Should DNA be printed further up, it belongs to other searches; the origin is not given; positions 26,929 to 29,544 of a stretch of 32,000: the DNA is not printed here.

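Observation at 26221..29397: Two-gene operon: ArsR-like wHTH/unknown-domain protein tightly coupled to a long Argonaute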

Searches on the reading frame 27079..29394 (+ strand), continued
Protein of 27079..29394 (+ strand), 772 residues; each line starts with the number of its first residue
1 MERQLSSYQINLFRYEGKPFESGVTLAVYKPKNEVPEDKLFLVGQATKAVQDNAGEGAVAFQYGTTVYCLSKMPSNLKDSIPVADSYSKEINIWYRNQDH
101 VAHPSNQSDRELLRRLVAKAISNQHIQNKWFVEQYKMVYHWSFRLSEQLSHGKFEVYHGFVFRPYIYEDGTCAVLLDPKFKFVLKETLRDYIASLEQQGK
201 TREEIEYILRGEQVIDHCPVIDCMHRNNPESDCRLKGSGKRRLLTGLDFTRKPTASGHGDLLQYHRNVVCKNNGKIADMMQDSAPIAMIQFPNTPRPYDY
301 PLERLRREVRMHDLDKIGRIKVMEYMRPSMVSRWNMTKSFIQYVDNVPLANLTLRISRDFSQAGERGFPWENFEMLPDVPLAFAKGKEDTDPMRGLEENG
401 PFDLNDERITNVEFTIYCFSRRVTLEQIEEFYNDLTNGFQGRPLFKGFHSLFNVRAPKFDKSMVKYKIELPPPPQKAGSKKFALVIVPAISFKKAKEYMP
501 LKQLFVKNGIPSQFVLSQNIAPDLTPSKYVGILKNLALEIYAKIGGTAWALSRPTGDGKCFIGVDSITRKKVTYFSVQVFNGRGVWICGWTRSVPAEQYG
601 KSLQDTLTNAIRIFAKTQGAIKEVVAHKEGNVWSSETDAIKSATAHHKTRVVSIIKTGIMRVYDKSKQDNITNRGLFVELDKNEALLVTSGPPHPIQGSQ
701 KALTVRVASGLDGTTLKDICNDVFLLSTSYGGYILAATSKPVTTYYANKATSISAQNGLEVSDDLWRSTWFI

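Call 101: fold_search(model_id=the predicted structure, library=pdb)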
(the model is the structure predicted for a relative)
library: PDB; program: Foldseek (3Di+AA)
matches with E <= 10: 1280; with E <= 0.001: 248
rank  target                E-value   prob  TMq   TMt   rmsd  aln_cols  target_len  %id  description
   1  9jh8_A                2.1e-35  1.00  0.68  0.70   6.3       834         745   17  Cryo-EM structure of CpAgo_gDNA-tg_ssDNA monomeric ternary complex (released 2025-07-30)
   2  6qzk_A                5.2e-35  1.00  0.66  0.68   6.6       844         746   17  Structure of Clostridium butyricum Argonaute bound to a guide DNA (5' deoxycytidine) and a 19-mer target DNA (released 2019-04-24)
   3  2f8s_A                4.7e-34  1.00  0.65  0.70   6.9       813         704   17  Crystal structure of Aa-Ago with externally-bound siRNA (released 2006-10-31)
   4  9jh7_A                4.9e-34  1.00  0.65  0.67   7.3       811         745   18  Cryo-EM structure of CpAgo in complex with the 5'-P guide DNA. (released 2025-07-30)
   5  8xhv_A                3.4e-33  1.00  0.60  0.64   7.8       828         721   15  Structure of the Argonaute protein from Kurthia massiliensis in complex with guide DNA (released 2025-01-01)
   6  8r3z_A                4.7e-33  1.00  0.66  0.68   7.0       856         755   14  Cryo-EM structure of the Asgard archaeal Argonaute HrAgo1 bound to a guide RNA (released 2024-06-19)
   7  1yvu                  5.3e-33  1.00  0.61  0.68   7.3       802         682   17  Crystal structure of A. aeolicus Argonaute (released 2005-08-09)
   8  5guh_A                8.3e-33  1.00  0.62  0.63   8.0       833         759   12  Crystal structure of silkworm PIWI-clade Argonaute Siwi bound to piRNA (released 2016-10-19)
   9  2nub                  1.1e-32  1.00  0.60  0.66   6.6       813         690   17  Structure of Aquifex aeolicus Argonuate (released 2007-02-06)
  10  8xjx_A                1.5e-32  1.00  0.63  0.69   6.6       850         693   14  Structure of the Argonaute protein from Kurthia massiliensis in complex with guide DNA and 19-mer target DNA (released 2025-01-01)
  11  4kpy_B                7.1e-32  1.00  0.66  0.74   6.1       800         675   16  DNA binding protein and DNA complex structure (released 2014-01-29)
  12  9ij0_A                9.9e-32  1.00  0.61  0.62   7.5       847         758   13  Cryo-EM Structure of MILI-piRNA-target (8-nt) (released 2024-11-13)
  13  7yfx_A                1.0e-31  1.00  0.67  0.69   6.5       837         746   14  Cryo-EM structure of Hili in complex with piRNA (released 2024-01-24)
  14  4kre_A                1.1e-31  1.00  0.63  0.61   7.6       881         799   13  Structure of Human Argonaute-1 bound to endogenous Sf9 RNA (released 2013-06-19)
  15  4kpy_A                1.2e-31  1.00  0.65  0.73   6.2       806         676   16  DNA binding protein and DNA complex structure (released 2014-01-29)
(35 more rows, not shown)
